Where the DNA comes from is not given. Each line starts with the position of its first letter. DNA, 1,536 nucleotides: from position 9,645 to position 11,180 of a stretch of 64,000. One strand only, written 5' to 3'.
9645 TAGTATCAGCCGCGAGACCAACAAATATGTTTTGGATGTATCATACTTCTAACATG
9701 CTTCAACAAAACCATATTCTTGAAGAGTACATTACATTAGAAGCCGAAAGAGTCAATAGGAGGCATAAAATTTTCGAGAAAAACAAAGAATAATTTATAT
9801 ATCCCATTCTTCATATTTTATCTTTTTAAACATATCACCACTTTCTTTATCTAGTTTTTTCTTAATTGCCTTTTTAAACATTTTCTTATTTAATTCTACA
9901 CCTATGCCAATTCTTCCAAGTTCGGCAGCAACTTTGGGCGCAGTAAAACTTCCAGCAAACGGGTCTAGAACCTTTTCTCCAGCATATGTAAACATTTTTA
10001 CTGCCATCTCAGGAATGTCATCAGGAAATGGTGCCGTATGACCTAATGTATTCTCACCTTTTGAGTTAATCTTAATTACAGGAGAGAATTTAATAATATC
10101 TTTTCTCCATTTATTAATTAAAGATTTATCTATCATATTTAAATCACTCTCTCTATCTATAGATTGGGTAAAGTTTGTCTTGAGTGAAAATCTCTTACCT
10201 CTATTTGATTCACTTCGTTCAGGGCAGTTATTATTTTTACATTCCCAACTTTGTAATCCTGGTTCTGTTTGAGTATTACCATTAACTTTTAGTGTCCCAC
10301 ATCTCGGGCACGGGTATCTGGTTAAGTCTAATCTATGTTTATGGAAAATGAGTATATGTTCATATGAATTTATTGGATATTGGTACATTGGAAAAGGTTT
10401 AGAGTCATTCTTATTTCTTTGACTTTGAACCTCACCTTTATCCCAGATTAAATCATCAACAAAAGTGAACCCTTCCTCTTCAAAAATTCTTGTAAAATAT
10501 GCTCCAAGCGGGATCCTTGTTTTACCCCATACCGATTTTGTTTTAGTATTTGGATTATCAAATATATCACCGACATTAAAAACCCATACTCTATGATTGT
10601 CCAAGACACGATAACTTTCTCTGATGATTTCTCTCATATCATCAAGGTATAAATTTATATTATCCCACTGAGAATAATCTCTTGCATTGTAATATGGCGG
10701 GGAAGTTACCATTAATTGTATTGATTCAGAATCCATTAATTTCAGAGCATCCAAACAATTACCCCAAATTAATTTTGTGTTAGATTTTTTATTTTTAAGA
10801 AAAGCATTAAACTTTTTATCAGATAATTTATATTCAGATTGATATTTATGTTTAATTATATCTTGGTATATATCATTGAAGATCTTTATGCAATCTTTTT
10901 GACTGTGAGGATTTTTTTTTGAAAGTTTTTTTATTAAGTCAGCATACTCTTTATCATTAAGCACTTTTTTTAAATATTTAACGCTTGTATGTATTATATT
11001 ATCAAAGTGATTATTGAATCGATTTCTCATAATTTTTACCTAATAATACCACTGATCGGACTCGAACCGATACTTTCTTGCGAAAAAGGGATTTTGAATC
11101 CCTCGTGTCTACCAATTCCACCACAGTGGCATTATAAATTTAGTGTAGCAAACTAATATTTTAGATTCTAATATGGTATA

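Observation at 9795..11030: Beta-class SPPY methyltransferase with a Cys4 zinc-ribbon insertion, apparently co-transcribed with tRNA-Leu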

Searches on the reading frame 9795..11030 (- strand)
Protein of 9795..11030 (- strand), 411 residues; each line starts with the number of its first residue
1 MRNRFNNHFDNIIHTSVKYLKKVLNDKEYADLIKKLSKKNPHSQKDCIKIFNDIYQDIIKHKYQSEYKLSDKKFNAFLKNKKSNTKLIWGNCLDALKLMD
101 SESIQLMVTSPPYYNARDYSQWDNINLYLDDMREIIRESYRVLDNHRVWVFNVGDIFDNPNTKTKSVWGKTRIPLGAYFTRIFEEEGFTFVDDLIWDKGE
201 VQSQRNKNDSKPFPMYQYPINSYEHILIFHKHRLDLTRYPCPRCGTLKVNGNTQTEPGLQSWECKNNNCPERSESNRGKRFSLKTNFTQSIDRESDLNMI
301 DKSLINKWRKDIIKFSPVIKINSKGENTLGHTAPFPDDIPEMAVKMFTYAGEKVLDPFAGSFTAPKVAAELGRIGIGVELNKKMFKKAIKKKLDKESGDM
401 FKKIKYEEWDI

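Call 6: search_protein_families(library=pfam, proteins=[window:9795-11030:-], max_evalue=0.1)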
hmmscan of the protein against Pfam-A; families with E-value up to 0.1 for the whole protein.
window:9795-11030:- (411 aa): 3 families
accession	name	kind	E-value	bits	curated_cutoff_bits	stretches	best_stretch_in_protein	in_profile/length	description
PF01555.25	N6_N4_Mtase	-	3.2e-32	112.7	26.7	1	104-388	1-219/221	DNA methylase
PF14651.12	Lipocalin_7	-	0.042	14.2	25.4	1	25-116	11-101/128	Lipocalin / cytosolic fatty-acid binding protein family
PF23907.1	DUF7249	-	0.06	14.8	27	0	90-139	42-86/93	Family of unknown function (DUF7249)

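Call 8: search_protein_families(library=ncbifam, proteins=[window:9795-11030:-], max_evalue=0.1)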
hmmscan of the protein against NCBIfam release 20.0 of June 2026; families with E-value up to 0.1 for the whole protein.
window:9795-11030:- (411 aa): 5 families
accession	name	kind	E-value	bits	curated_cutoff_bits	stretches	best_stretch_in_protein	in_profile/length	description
NF008572.0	PRK11524.1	equivalog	7.4e-17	61.4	292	2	341-391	205-255/294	adenine-specific DNA-methyltransferase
NF010253.0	PRK13699.1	subfamily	7.1e-09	35.7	244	2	344-397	157-209/226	DNA methyltransferase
NF050803.1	DnaMtaseCcrMCaul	equivalog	3.9e-08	32.6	830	1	336-391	191-246/350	adenine-specific DNA-methyltransferase CcrM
TIGR00536.1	hemK_fam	subfamily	0.024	13.7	115.5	0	83-122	165-201/286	HemK family protein methyltransferase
NF048018.1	IS256_N_4Cys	domain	0.035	14.7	27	1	241-266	2-26/31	transposase-like zinc-binding domain-containing protein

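Call 9: search_protein_families(library=padloc, proteins=[window:9795-11030:-], max_evalue=0.1)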
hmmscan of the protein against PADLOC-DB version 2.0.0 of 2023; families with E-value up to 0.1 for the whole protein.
window:9795-11030:- (411 aa): 54 families (the best 25 are shown)
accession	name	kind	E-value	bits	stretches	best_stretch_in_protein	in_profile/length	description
PDLC03236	MTase_II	-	1.7e-85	286.1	3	73-231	639-796/912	Type II methyltransferase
PDLC03353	MTase_II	-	1e-41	141.2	2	81-234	6-152/260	Type II methyltransferase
PDLC03350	MTase_II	-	6.5e-38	128.9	2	81-234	53-195/312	Type II methyltransferase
PDLC03246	MTase_II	-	1.4e-30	104.7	2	75-233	103-263/376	Type II methyltransferase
PDLC03387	MTase_II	-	9.1e-30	101.8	1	80-391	7-274/289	Type II methyltransferase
PDLC03259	MTase_II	-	6.4e-25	85.8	2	321-402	184-264/423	Type II methyltransferase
PDLC03276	MTase_II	-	7.3e-25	86.1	2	19-202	71-258/404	Type II methyltransferase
PDLC03299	MTase_II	-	7.8e-23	79.4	2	81-146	11-80/296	Type II methyltransferase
PDLC03371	MTase_II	-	3.1e-18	64.3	1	81-392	7-252/260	Type II methyltransferase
PDLC03283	MTase_II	-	2.9e-16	57.7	3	306-395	185-273/352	Type II methyltransferase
PDLC03260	MTase_II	-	1.1e-15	55.4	2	88-160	13-86/349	Type II methyltransferase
PDLC03265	MTase_II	-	1.6e-14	52.1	2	72-144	12-89/333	Type II methyltransferase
PDLC03323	MTase_II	-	1.6e-14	51.8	2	329-402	231-305/330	Type II methyltransferase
PDLC03309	MTase_II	-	4.7e-14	50.1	2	318-389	270-340/353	Type II methyltransferase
PDLC03336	MTase_II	-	7e-14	49.7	2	86-160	30-110/421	Type II methyltransferase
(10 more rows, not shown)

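Call 10: search_solved_structures(query=window:9795-11030:-, max_evalue=0.01, show_alignments=2)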
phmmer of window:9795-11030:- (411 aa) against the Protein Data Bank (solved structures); distinct sequences matched with E-value up to 0.01: 12.
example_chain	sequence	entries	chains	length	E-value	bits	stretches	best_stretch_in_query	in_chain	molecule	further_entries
2zie_A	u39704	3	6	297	3.2e-16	62.5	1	310-386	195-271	Putative modification methylase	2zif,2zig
8s9n_A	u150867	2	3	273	3e-09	39.5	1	289-389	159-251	DNA cytosine-N4 methyltransferase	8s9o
8s9m_A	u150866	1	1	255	1.7e-08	37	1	287-389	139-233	DNA cytosine-N4 methyltransferase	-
1g60_A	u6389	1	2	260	2.8e-08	36.3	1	320-386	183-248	Adenine-specific Methyltransferase MboIIA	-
1eg2_A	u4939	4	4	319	5.5e-07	32.1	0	319-394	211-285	MODIFICATION METHYLASE RSRI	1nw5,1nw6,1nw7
1nw8_A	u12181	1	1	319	6e-07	31.9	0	319-394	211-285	MODIFICATION METHYLASE RSRI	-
1boo_A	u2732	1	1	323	1.2e-05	27.6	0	328-386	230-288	PROTEIN (N-4 CYTOSINE-SPECIFIC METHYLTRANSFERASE PVU II)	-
9c3u_A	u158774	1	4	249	0.0015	20.7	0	325-383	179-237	Methyltransferase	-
8urk_A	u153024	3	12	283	0.0022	20.2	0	325-383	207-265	Methyltransferase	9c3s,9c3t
6pbd_A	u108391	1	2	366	0.0051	19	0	330-386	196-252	Modification methylase CcrMI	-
5hfj_A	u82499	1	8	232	0.0074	18.5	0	278-393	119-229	Adenine specific DNA methyltransferase (DpnA)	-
5hek_A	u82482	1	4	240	0.0087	18.2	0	276-393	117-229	Adenine specific DNA methyltransferase (DpnA)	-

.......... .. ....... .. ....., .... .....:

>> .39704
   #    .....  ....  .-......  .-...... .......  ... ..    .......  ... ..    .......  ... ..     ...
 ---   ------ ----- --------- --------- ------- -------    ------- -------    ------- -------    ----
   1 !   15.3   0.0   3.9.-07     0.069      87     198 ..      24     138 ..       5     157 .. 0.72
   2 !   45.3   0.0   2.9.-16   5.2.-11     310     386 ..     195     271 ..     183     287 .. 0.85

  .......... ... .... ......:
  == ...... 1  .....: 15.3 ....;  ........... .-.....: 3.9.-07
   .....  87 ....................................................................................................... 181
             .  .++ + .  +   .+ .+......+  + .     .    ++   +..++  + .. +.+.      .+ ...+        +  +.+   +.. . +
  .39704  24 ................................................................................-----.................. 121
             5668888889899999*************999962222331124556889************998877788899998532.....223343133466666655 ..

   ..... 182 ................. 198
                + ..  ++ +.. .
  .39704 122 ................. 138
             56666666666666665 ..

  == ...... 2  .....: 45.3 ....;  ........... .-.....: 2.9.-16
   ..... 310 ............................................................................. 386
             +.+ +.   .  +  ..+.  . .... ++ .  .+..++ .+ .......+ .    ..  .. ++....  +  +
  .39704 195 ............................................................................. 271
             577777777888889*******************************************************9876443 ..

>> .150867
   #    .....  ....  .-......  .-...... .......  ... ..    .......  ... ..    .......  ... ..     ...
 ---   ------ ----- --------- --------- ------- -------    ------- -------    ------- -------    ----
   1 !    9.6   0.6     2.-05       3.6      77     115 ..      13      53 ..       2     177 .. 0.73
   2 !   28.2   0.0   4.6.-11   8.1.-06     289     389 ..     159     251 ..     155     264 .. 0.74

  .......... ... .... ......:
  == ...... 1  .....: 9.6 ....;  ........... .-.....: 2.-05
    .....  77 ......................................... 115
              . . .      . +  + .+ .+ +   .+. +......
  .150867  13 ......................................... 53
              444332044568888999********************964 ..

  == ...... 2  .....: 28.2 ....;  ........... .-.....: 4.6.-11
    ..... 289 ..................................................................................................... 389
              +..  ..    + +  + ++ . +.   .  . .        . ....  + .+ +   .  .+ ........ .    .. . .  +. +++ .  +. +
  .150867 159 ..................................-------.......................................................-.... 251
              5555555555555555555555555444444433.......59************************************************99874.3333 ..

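Call 13: find_homologous_proteins(query=window:9795-11030:-, max_evalue=1e-20)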
Query window:9795-11030:- (411 aa): 2273 proteins with E <= 1e-20 among 7215 candidates; the best 120 are listed.
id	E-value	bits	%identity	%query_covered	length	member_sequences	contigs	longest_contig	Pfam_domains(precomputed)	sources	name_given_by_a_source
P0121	4.3e-282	953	100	100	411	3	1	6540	PF01555.25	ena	-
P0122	1.7e-233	793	83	100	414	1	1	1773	PF01555.25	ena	-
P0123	1.6e-202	691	73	99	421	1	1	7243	PF01555.25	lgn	-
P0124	4.0e-202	690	73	99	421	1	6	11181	PF01555.25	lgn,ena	-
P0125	3.8e-201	687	73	99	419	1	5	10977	PF01555.25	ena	-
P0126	3.1e-200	683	73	99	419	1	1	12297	PF01555.25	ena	-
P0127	6.5e-200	682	72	99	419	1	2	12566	PF01555.25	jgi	jgi:DNA modification methylase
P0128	1.9e-199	681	72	99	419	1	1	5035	PF01555.25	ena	-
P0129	2.4e-199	681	71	99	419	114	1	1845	PF01555.25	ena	-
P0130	4.4e-199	680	73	99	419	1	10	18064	PF01555.25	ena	-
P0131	5.4e-199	679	72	99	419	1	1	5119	PF01555.25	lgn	-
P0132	8.2e-199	679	72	99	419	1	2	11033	PF01555.25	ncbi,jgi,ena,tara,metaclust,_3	tara:strand:+ start:92 stop:1351 length:1260 start_codon:yes stop_codon:yes gene_type:complete|metac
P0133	9.0e-199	679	72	99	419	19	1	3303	PF01555.25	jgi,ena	jgi:DNA modification methylase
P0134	2.2e-198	677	72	99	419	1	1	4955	PF01555.25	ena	-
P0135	2.9e-198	677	72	99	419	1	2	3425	PF01555.25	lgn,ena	-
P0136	3.4e-198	677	71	99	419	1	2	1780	PF01555.25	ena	-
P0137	4.8e-198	676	72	99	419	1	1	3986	PF01555.25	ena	-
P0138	5.1e-198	676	72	99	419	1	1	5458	PF01555.25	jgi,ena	-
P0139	1.2e-197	675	72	99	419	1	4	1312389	PF01555.25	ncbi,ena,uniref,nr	ncbi:site-specific DNA-methyltransferase [Candidatus Methylopumilus planktonicus]|uniref:DNA-methylt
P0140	1.4e-197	675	71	99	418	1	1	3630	PF01555.25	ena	-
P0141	1.5e-197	675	71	99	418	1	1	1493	PF01555.25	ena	-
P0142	1.7e-197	675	71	99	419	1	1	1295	PF01555.25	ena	-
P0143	2.1e-197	674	71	99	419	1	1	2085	PF01555.25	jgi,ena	-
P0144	2.3e-197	674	70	99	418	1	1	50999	PF01555.25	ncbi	-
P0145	2.7e-197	674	72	99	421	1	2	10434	PF01555.25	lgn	-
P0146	2.9e-197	674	71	99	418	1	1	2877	PF01555.25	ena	-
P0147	3.6e-197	673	71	99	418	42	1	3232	PF01555.25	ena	-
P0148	4.7e-197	673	71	99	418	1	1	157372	PF01555.25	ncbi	-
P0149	7.5e-197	672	72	99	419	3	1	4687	PF01555.25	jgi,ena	jgi:DNA modification methylase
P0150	1.4e-196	671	71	99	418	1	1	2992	PF01555.25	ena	-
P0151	2.0e-196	671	72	99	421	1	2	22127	PF01555.25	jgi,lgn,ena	jgi:DNA modification methylase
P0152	2.2e-196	671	71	99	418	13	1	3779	PF01555.25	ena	-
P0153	2.5e-196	671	71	99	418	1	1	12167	PF01555.25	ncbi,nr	ncbi:site-specific DNA-methyltransferase [Candidatus Pelagibacter sp.]|nr:site-specific DNA-methyltr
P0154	5.2e-196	670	71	99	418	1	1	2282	PF01555.25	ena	-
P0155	1.3e-195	668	71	99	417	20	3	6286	PF01555.25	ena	-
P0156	1.3e-195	668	72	99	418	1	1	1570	PF01555.25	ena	-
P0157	4.7e-195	666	70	99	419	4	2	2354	PF01555.25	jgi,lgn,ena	-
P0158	1.8e-194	665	71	99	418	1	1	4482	PF01555.25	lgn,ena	-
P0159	3.5e-194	664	71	99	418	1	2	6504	PF01555.25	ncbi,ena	-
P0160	1.1e-193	662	70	99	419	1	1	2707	PF01555.25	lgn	-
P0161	1.7e-193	661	72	99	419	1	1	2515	PF01555.25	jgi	-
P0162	3.4e-193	660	69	99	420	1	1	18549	PF01555.25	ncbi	-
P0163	4.4e-193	660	70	99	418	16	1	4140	PF01555.25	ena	-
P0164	1.0e-192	659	69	100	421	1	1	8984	PF01555.25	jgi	-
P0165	4.6e-192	657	68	99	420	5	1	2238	PF01555.25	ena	-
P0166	1.5e-191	655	72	95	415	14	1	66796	PF01555.25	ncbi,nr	ncbi:site-specific DNA-methyltransferase [Acidimicrobiia bacterium]|nr:site-specific DNA-methyltrans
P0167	1.8e-191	655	70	99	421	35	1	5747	PF01555.25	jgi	-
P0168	1.8e-191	655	71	99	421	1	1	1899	PF01555.25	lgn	-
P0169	5.6e-191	653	71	99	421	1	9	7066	PF01555.25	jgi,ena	jgi:DNA modification methylase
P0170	1.2e-190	652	70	98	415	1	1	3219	PF01555.25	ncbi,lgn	-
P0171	3.1e-190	651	70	99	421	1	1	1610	PF01555.25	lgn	-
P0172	3.2e-190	651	70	99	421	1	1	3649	PF01555.25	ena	-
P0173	3.4e-190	650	70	99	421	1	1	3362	PF01555.25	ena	-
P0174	3.9e-190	650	70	99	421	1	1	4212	PF01555.25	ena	-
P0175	4.4e-190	650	70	99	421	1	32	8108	PF01555.25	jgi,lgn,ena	-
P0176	6.6e-190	649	71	98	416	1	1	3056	PF01555.25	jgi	-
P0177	8.1e-190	649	69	99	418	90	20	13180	PF01555.25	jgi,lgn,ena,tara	jgi:DNA modification methylase|tara:strand:- start:1319 stop:2575 length:1257 start_codon:yes stop_c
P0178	8.1e-190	649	70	99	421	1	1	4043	PF01555.25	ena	-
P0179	8.8e-190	649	71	98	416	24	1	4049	PF01555.25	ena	-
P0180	1.5e-189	648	69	99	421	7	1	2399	PF01555.25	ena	-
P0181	1.5e-189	648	70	99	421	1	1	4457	PF01555.25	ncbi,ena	-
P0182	3.3e-189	647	69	99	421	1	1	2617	PF01555.25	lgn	-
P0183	4.1e-189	647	69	100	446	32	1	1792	PF01555.25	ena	-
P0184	4.5e-189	647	69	99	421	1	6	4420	PF01555.25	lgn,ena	-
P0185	4.9e-189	647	69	99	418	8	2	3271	PF01555.25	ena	-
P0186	5.9e-189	646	69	99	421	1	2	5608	PF01555.25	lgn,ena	-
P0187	5.9e-189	646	69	99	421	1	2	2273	PF01555.25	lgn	-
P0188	1.3e-188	645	70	98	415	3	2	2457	PF01555.25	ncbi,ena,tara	tara:strand:+ start:9 stop:1256 length:1248 start_codon:yes stop_codon:yes gene_type:complete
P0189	1.4e-188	645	69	99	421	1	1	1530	PF01555.25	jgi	-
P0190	1.5e-188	645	68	99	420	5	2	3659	PF01555.25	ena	-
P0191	3.9e-188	644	70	98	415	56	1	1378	PF01555.25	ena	-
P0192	4.2e-188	644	69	99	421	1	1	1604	PF01555.25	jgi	-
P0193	5.0e-188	643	69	99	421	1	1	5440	PF01555.25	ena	-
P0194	9.4e-188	642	68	99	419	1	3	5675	PF01555.25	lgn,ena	-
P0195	1.0e-187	642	70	98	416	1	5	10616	PF01555.25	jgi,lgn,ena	-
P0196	1.0e-187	642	68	99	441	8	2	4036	PF01555.25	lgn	-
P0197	1.1e-187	642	68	99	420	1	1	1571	PF01555.25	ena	-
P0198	1.3e-187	642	69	99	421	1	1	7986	PF01555.25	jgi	-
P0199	1.5e-187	642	69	99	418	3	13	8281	PF01555.25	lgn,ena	-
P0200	2.4e-187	641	69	99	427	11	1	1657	PF01555.25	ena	-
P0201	5.1e-187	640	68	99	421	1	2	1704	PF01555.25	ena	-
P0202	5.3e-187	640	68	99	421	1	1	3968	PF01555.25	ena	-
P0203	5.6e-187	640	71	95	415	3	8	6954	PF01555.25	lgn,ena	-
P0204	6.4e-187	640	68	99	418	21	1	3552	PF01555.25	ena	-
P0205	1.0e-186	639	66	99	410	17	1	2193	PF01555.25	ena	-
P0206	1.2e-186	639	68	99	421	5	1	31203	PF01555.25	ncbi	-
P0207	2.5e-186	638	68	99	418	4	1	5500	PF01555.25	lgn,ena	-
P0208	2.6e-186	638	71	95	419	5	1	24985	PF01555.25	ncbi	-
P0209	2.6e-186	638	69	99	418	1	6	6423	PF01555.25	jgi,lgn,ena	-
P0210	2.7e-186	638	69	99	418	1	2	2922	PF01555.25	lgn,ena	-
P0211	3.8e-186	637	66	100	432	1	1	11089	PF01555.25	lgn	-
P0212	9.6e-185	632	67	99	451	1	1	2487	PF01555.25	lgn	-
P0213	1.2e-184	632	71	94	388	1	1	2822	PF01555.25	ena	-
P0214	5.4e-184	630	66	100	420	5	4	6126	PF01555.25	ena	-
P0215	4.0e-183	627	67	99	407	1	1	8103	PF01555.25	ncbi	-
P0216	1.5e-181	622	70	94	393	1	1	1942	PF01555.25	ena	-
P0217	1.6e-181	622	65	97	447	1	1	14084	PF01555.25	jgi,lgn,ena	-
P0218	2.0e-181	622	66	99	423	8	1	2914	PF01555.25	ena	-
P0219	1.0e-180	619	69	96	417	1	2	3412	PF01555.25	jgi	-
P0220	1.3e-180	619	69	96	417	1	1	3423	PF01555.25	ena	-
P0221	2.6e-180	618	66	99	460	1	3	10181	PF01555.25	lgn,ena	-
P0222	7.1e-180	616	69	96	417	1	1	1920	PF01555.25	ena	-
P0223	1.1e-179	616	68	96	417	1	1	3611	PF01555.25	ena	-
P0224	1.4e-179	615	67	99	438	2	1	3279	PF01555.25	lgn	-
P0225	2.6e-179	615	69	96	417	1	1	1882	PF01555.25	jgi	-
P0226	3.3e-179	614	69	96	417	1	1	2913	PF01555.25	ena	-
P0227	1.0e-178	613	69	96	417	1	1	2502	PF01555.25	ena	-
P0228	1.1e-178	612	68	98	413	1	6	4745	PF01555.25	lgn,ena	-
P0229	2.4e-178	611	68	96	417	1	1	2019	PF01555.25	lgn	-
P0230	2.9e-178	611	68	96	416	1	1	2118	PF01555.25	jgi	-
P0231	4.4e-178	611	65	99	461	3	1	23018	PF01555.25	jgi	-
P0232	4.6e-178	610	65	99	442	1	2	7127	PF01555.25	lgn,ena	-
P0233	9.0e-178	610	63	99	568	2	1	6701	PF00717.29,PF01555.25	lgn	-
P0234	1.3e-177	609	68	96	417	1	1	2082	PF01555.25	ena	-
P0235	1.6e-177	609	64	99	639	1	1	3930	PF00717.29,PF01726.23,PF01555.25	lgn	-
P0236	4.0e-177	607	64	99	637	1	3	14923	PF00717.29,PF01726.23,PF01555.25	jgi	-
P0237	9.1e-177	606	64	99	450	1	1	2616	PF01555.25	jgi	-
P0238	9.7e-177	606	64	99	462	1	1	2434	PF01555.25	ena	-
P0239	1.5e-176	605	63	99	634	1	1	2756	PF00717.29,PF01726.23,PF01555.25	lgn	-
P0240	2.3e-176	605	64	99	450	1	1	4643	PF01555.25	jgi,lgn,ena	-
